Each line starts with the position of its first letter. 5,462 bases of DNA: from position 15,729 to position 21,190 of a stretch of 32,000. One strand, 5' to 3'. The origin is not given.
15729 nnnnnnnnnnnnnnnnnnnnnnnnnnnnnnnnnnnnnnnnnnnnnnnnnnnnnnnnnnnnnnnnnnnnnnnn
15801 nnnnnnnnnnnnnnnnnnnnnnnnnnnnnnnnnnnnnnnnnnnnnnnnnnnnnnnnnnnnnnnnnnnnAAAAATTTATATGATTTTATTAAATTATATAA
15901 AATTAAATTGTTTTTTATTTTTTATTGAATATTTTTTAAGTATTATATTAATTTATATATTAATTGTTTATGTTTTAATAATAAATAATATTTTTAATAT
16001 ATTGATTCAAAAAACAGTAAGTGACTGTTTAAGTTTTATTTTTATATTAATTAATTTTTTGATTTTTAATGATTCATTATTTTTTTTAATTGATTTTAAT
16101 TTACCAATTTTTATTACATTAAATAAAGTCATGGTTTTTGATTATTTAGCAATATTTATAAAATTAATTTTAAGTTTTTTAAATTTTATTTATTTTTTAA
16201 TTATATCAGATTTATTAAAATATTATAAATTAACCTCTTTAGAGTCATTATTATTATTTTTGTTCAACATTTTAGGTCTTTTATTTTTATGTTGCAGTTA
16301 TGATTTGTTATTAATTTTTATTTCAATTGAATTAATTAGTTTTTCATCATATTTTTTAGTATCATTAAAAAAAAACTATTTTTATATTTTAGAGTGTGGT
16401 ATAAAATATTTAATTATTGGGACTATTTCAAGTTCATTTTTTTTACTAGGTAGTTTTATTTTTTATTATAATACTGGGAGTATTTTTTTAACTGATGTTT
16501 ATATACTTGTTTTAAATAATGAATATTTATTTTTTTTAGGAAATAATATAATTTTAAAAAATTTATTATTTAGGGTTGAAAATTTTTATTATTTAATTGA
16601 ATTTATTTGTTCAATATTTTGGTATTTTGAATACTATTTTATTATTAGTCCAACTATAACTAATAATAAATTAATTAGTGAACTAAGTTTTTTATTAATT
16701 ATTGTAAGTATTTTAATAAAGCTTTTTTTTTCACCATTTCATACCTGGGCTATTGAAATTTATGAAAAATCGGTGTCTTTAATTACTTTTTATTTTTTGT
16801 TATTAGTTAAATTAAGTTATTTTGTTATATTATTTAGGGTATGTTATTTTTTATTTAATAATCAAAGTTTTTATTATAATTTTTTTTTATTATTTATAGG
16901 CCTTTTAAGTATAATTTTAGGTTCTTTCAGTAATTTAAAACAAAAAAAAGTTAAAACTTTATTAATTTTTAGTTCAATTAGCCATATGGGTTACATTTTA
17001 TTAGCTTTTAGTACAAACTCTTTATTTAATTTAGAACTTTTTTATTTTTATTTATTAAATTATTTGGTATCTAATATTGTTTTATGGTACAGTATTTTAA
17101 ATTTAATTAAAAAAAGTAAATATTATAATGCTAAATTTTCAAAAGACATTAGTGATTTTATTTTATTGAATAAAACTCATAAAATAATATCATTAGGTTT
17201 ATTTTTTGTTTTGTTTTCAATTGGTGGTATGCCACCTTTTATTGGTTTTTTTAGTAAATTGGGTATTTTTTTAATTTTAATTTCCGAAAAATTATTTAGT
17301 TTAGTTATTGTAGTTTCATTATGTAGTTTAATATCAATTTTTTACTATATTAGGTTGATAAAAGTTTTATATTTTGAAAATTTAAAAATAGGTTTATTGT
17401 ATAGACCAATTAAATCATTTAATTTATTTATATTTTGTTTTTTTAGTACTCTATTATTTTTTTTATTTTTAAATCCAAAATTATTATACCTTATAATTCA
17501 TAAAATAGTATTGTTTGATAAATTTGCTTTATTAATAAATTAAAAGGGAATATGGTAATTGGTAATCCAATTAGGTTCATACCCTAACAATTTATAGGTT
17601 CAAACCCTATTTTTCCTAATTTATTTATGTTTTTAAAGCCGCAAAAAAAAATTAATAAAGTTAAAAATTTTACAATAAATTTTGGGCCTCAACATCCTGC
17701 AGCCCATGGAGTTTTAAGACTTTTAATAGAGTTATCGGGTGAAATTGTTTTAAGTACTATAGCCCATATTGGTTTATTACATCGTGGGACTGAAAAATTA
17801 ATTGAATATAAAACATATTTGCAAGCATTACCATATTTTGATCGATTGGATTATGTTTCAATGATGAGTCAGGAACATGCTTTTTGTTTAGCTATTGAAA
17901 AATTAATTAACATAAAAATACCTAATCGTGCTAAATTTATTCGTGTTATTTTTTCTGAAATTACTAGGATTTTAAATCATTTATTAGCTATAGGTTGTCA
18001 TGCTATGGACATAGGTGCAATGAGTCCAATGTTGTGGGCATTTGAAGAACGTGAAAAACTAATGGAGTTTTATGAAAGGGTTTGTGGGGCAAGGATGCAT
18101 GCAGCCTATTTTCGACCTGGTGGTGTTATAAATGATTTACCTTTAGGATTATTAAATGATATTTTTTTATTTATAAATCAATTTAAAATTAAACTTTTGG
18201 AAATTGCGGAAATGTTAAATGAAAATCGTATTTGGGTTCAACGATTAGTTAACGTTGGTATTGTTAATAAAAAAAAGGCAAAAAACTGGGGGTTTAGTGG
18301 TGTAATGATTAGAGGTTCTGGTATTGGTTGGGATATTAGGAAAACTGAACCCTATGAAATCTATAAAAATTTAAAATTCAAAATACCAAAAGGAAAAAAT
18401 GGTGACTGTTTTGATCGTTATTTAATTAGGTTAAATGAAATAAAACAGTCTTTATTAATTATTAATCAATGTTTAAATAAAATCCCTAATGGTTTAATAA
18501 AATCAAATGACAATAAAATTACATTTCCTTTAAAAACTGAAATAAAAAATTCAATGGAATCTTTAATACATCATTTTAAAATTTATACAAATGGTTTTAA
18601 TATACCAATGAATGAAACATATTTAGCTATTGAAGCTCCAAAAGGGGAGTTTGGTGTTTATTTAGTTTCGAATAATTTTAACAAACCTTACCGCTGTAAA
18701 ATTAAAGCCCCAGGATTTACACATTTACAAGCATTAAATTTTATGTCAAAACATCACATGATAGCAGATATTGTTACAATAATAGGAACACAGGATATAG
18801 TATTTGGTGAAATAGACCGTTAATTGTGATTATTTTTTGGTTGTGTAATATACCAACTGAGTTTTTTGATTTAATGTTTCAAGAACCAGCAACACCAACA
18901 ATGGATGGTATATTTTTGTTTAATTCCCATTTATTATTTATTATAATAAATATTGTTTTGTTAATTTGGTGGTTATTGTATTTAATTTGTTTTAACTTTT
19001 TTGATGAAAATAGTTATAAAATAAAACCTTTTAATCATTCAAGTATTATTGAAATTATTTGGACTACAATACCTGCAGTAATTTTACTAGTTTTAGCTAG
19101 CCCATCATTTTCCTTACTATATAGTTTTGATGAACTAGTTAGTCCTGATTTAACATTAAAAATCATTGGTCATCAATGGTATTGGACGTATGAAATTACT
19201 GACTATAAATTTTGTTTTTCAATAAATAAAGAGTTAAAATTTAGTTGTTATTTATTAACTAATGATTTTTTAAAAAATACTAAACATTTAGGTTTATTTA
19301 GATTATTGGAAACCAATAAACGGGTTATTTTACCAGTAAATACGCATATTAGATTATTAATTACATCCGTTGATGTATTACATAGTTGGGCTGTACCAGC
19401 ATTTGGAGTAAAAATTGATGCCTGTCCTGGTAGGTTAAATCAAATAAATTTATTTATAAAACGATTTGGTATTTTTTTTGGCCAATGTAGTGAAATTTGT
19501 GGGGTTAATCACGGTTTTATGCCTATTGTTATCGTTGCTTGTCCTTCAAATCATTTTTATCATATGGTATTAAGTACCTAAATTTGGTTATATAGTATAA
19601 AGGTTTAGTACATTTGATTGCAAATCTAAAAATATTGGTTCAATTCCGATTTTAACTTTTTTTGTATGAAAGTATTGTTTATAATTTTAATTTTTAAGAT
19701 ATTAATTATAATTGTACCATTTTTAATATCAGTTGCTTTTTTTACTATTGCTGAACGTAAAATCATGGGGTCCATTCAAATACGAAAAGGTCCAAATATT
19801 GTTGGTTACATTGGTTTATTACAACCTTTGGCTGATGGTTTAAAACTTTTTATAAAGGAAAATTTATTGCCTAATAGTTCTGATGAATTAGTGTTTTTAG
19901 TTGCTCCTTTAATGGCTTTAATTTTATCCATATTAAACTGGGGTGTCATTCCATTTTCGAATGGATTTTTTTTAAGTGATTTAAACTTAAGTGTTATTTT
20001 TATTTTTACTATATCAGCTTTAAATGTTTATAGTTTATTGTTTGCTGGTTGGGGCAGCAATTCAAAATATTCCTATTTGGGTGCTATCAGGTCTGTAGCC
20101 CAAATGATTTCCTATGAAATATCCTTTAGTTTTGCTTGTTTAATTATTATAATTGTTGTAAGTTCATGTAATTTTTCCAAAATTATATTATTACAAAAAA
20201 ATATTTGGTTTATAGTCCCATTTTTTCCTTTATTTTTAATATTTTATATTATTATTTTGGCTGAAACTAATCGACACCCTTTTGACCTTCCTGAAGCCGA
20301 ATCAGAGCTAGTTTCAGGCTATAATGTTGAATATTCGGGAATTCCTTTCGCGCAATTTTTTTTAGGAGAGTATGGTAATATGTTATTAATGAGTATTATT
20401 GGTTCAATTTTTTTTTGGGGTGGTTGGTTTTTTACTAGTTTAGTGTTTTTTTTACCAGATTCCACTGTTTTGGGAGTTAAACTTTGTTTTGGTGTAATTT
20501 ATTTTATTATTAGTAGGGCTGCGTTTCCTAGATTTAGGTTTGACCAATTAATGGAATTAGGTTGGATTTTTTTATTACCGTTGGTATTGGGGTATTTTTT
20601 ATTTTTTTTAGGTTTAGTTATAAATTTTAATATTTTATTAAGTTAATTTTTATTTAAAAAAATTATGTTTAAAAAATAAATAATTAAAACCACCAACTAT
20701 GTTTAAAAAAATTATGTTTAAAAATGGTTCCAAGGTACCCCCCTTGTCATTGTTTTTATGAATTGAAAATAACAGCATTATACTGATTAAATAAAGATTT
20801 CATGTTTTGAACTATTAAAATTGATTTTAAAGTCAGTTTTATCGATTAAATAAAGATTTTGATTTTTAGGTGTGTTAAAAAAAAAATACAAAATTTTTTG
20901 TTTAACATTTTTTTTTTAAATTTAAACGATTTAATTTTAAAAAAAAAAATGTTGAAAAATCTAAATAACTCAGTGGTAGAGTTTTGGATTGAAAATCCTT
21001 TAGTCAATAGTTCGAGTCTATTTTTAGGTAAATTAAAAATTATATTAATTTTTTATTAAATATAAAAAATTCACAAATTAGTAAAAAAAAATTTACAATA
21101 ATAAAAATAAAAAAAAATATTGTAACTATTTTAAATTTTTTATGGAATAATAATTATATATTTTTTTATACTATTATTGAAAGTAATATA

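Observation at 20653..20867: Solo A-box identical to array units sits between nad1 and trnF; repeat copies delimit gene blocks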

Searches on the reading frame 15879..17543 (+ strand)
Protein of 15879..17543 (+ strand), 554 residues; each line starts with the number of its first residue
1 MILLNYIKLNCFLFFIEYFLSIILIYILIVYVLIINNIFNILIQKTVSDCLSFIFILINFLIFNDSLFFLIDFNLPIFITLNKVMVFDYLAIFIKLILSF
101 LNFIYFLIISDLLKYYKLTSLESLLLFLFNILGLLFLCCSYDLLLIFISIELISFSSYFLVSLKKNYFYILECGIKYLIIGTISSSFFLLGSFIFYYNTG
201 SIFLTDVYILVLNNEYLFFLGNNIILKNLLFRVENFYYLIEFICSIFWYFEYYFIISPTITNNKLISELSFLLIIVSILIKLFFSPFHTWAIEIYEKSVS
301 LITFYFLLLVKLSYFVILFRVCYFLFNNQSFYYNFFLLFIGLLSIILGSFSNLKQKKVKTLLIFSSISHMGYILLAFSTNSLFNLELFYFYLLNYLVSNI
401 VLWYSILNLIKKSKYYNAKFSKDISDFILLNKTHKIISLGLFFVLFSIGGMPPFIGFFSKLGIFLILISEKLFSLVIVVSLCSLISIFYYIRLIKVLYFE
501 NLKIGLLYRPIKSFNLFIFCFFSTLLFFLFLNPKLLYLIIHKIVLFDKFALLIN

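Call 7: search_protein_families(library=pfam, proteins=[window:15879-17543:+], max_evalue=0.01)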
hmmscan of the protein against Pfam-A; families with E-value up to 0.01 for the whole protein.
window:15879-17543:+ (554 aa): 1 family
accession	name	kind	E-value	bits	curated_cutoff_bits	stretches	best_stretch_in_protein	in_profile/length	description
PF00361.26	Proton_antipo_M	-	1.2e-37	130.2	21.5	1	140-485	1-293/294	NADH:quinone oxidoreductase/Mrp antiporter, TM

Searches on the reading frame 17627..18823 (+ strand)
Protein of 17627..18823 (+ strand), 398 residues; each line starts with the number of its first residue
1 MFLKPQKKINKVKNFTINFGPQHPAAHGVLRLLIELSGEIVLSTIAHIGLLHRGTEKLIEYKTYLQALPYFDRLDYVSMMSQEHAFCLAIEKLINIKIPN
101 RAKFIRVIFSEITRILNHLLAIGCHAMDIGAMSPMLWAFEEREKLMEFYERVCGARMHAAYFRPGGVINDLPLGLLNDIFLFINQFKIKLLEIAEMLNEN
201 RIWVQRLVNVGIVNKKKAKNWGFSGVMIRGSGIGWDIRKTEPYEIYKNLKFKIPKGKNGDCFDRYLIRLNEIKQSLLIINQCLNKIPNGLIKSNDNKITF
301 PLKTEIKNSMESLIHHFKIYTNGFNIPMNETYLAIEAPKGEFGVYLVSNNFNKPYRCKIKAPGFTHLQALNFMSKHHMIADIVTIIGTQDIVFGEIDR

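Call 7: search_protein_families(library=pfam, proteins=[window:17627-18823:+], max_evalue=0.01)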
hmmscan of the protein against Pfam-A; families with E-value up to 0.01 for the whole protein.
window:17627-18823:+ (398 aa): 1 family
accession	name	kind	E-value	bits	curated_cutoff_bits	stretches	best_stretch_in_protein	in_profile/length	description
PF00346.24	Complex1_49kDa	-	5.5e-114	380.2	24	1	128-398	1-271/271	Respiratory-chain NADH dehydrogenase, 49 Kd subunit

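Call 37: find_homologous_proteins(query=window:17627-18823:+, max_evalue=1e-100)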
Query window:17627-18823:+ (398 aa): 7999 proteins with E <= 1e-100 among 8000 candidates; the best 120 are listed.
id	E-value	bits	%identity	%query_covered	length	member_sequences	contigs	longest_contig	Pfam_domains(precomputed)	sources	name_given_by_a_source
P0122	1.1e-226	770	83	100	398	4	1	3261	PF00346.25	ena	-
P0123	8.5e-224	761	83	99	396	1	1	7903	PF00346.25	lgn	-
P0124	2.5e-223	759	99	84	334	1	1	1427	PF00346.25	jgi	jgi:NADH dehydrogenase I D subunit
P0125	2.5e-223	759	83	99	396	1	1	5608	PF00346.25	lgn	-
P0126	6.2e-222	755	82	99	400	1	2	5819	PF00346.25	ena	-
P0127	9.9e-222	754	81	100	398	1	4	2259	PF00346.25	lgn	-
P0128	2.0e-221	753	81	100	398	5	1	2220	PF00346.25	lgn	-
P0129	4.8e-218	742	81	98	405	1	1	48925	PF00346.25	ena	-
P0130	4.1e-216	736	79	100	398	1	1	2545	PF00346.25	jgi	jgi:NADH dehydrogenase (ubiquinone) Fe-S protein 2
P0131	1.6e-215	734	77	99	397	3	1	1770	PF00346.25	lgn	-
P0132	2.2e-214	730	77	100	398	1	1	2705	PF00346.25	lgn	-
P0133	2.2e-213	727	79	99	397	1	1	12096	PF00346.25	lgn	-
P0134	3.0e-213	726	78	97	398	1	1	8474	PF00346.25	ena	-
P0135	7.5e-213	725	76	100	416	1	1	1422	PF00346.25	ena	-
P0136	2.3e-212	723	79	97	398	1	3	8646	PF00346.25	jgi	jgi:NADH dehydrogenase (ubiquinone) Fe-S protein 2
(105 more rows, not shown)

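Call 38: find_encoding_contigs(protein=P0129, flank=10000, max_places=2)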
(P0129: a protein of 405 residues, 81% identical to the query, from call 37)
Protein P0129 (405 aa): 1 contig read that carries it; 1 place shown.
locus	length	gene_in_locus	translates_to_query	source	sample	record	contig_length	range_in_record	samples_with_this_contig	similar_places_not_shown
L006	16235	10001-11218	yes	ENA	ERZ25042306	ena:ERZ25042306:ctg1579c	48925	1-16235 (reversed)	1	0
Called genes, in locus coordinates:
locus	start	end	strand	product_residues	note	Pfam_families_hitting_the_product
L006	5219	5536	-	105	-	-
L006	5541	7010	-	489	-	PF00361:Proton_antipo_M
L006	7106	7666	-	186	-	PF00329:Complex1_30kDa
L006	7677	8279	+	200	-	PF00499:Oxidored_q3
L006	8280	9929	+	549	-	PF00361:Proton_antipo_M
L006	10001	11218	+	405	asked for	PF00346:Complex1_49kDa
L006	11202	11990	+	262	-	PF02790:COX2_TM, PF00116:COX2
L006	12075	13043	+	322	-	PF00146:NADHdh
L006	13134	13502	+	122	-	PF00410:Ribosomal_S8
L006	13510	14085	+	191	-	-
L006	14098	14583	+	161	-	-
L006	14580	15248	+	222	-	PF01479:S4 (weak)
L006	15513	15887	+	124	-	PF00164:Ribosom_S12_S23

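Call 39: find_encoding_contigs(protein=P0123, flank=8000, max_places=2)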
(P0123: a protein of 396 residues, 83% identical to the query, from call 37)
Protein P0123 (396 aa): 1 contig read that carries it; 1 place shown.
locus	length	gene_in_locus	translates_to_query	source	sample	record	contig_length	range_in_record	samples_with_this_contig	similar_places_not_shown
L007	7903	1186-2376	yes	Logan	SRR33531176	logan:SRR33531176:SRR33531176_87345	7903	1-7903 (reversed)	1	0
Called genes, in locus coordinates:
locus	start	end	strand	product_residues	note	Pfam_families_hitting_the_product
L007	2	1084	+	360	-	?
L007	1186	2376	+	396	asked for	PF00346:Complex1_49kDa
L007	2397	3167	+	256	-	PF02790:COX2_TM, PF00116:COX2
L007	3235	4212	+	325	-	PF00146:NADHdh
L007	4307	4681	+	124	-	PF00410:Ribosomal_S8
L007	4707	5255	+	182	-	-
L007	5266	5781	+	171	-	-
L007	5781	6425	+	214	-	-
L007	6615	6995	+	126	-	PF00164:Ribosom_S12_S23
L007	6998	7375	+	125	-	-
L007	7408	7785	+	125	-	PF00238:Ribosomal_L14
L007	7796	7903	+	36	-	?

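Call 65: find_encoding_contigs(protein=P0125, flank=6000, max_places=2)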
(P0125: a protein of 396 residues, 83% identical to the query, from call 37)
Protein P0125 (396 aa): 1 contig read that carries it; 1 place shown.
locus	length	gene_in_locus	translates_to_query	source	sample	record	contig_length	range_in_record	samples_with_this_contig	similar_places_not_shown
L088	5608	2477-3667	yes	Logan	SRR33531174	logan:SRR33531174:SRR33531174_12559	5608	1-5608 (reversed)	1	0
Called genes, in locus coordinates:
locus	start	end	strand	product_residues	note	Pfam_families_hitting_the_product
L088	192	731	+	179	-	PF00499:Oxidored_q3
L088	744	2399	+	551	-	PF00361:Proton_antipo_M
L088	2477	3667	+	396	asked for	PF00346:Complex1_49kDa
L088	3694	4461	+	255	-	PF02790:COX2_TM, PF00116:COX2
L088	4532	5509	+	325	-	PF00146:NADHdh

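Call 66: find_encoding_contigs(protein=P0126, flank=6000, max_places=2)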
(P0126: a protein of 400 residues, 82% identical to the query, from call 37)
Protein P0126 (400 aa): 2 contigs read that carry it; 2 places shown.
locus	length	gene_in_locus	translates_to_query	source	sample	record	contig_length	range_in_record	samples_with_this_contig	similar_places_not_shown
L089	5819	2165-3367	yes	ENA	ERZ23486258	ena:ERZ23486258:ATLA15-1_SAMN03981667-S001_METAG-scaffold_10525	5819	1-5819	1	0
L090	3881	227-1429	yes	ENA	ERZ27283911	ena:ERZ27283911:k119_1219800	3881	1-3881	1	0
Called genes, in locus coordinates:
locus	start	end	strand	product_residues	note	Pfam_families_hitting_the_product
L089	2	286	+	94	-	?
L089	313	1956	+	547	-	PF00361:Proton_antipo_M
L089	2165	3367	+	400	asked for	PF00346:Complex1_49kDa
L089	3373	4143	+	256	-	PF02790:COX2_TM, PF00116:COX2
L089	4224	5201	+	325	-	PF00146:NADHdh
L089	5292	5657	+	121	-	PF00410:Ribosomal_S8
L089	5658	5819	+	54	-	?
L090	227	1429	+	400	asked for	PF00346:Complex1_49kDa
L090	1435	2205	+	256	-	PF02790:COX2_TM, PF00116:COX2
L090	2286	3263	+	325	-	PF00146:NADHdh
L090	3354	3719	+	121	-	PF00410:Ribosomal_S8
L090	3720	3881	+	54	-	?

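Call 76: find_homologous_proteins(query=L007:4307-4678:+, max_evalue=1e-20)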
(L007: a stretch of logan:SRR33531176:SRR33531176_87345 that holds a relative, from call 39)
Query L007:4307-4678:+ (124 aa): 4 proteins with E <= 1e-20 among 60 candidates.
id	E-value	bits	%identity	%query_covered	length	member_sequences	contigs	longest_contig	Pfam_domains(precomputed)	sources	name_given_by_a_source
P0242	1.8e-69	249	100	100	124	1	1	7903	PF00410.25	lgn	-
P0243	1.5e-64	234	91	100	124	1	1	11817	PF00410.25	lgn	-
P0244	1.0e-58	215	85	99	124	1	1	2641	PF00410.25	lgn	-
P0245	1.5e-53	198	76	100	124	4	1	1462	PF00410.25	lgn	-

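Call 77: find_encoding_contigs(protein=P0244, flank=6000, max_places=3)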
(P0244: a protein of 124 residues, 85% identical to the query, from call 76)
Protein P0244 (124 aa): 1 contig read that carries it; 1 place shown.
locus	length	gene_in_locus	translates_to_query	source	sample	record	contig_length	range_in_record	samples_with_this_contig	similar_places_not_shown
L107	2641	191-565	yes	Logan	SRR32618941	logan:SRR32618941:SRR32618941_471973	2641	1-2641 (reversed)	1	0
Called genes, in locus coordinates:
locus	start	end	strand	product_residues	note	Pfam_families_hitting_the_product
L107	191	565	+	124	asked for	PF00410:Ribosomal_S8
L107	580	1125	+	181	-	-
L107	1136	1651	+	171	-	PF00318:Ribosomal_S2 (weak)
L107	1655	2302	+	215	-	PF01479:S4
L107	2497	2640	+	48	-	?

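Call 78: find_encoding_contigs(protein=P0243, flank=10000, max_places=3)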
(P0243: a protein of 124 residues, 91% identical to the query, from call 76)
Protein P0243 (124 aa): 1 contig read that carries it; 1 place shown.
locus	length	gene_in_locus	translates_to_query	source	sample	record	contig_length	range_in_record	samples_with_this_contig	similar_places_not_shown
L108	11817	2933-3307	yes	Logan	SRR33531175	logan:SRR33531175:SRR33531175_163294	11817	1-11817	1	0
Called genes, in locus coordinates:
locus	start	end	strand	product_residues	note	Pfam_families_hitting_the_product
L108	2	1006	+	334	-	?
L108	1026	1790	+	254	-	PF02790:COX2_TM, PF00116:COX2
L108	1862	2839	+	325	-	PF00146:NADHdh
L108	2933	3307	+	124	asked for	PF00410:Ribosomal_S8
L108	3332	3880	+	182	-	-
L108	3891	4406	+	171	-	-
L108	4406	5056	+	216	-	-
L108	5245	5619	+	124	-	PF00164:Ribosom_S12_S23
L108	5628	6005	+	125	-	-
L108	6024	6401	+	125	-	PF00238:Ribosomal_L14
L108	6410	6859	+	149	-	-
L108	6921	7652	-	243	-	PF00902:TatC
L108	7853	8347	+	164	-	-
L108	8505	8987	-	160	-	-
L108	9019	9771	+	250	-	PF00181:Ribosomal_L2_N, PF03947:Ribosomal_L2_C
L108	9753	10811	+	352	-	-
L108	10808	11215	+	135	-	PF00252:Ribosomal_L16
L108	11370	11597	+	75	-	PF00137:ATP-synt_C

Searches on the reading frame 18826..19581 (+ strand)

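Call 7: search_protein_families(library=pfam, proteins=[window:18826-19581:+], max_evalue=0.01)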
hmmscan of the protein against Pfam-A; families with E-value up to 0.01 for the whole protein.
window:18826-19581:+ (251 aa): 2 families
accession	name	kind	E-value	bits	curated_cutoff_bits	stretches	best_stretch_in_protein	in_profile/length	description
PF00116.26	COX2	-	3.6e-50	169.3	22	1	109-237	1-118/120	Cytochrome C oxidase subunit II, periplasmic domain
PF02790.20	COX2_TM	-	4.3e-19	68.9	22.8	1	15-97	5-88/88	Cytochrome C oxidase subunit II, transmembrane domain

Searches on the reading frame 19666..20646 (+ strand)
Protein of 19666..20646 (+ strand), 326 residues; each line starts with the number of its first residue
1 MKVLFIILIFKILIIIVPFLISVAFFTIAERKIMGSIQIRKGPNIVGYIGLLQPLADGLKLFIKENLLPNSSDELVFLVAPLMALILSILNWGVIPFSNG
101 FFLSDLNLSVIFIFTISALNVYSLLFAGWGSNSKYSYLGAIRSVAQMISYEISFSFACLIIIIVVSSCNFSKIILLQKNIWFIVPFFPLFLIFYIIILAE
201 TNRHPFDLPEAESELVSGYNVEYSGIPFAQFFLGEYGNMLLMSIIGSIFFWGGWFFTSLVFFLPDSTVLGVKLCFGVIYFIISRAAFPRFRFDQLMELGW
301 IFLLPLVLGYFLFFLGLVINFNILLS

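Call 7: search_protein_families(library=pfam, proteins=[window:19666-20646:+], max_evalue=0.01)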
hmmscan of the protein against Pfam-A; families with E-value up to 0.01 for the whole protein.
window:19666-20646:+ (326 aa): 1 family
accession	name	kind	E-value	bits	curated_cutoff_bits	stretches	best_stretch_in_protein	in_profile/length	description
PF00146.26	NADHdh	-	3.9e-105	351.9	27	1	11-313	2-296/298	NADH dehydrogenase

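Call 64: find_related_loci(query=window:19666-20643:+, collection=metagenome_contigs, flank=3000)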
Query window:19666-20643:+ (326 aa) in metagenome_contigs; peptide patterns used: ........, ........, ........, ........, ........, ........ (x = any residue, [..] = any of these).
600 stretches matched a pattern (row limit reached: there are more); 563 encode a relative of the query (tblastn E <= 1e-3); the best 80 are kept; 80 distinct loci.
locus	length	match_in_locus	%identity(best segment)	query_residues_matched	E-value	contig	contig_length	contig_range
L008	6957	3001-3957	58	7-322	6e-123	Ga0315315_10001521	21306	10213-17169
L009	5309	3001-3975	57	1-322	2e-122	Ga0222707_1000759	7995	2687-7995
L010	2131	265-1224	56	6-322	8e-130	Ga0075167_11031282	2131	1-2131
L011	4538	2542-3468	59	17-322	3e-123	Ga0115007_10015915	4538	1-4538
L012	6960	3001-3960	57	6-322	3e-121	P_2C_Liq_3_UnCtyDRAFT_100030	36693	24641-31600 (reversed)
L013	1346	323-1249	58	17-322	4e-131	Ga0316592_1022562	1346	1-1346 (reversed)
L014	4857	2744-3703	55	6-322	4e-121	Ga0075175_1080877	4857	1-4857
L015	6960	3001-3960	56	6-322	5e-120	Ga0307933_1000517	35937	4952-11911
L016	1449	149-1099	57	6-323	2e-127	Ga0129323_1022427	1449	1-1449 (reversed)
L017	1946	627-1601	58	3-326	2e-122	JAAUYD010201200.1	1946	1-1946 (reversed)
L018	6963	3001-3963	55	7-324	4e-113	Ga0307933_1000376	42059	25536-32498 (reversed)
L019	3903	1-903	56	27-324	3e-113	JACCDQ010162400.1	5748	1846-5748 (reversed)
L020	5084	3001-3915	50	18-319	7e-103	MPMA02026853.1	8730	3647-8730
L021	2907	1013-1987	50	1-322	6e-103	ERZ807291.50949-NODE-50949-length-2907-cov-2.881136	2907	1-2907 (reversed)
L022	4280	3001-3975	50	1-322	1e-100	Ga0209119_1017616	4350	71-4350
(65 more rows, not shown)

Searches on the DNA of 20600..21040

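Call 62: search_rna_families(source=window, start=20600, end=21040, threshold=evalue, max_evalue=1)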
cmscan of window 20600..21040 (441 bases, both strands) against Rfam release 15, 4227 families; matches with E-value up to 1: 2.
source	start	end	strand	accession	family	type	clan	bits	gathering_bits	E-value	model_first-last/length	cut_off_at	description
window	20959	21030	+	RF00005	tRNA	Gene; tRNA;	CL00001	57.6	29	5.7e-12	1-71/71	no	tRNA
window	20785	20807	+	RF00180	REN-SRE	Cis-reg;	-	23.2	41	0.0017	1-37/37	no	Renin stability regulatory element (REN-SRE)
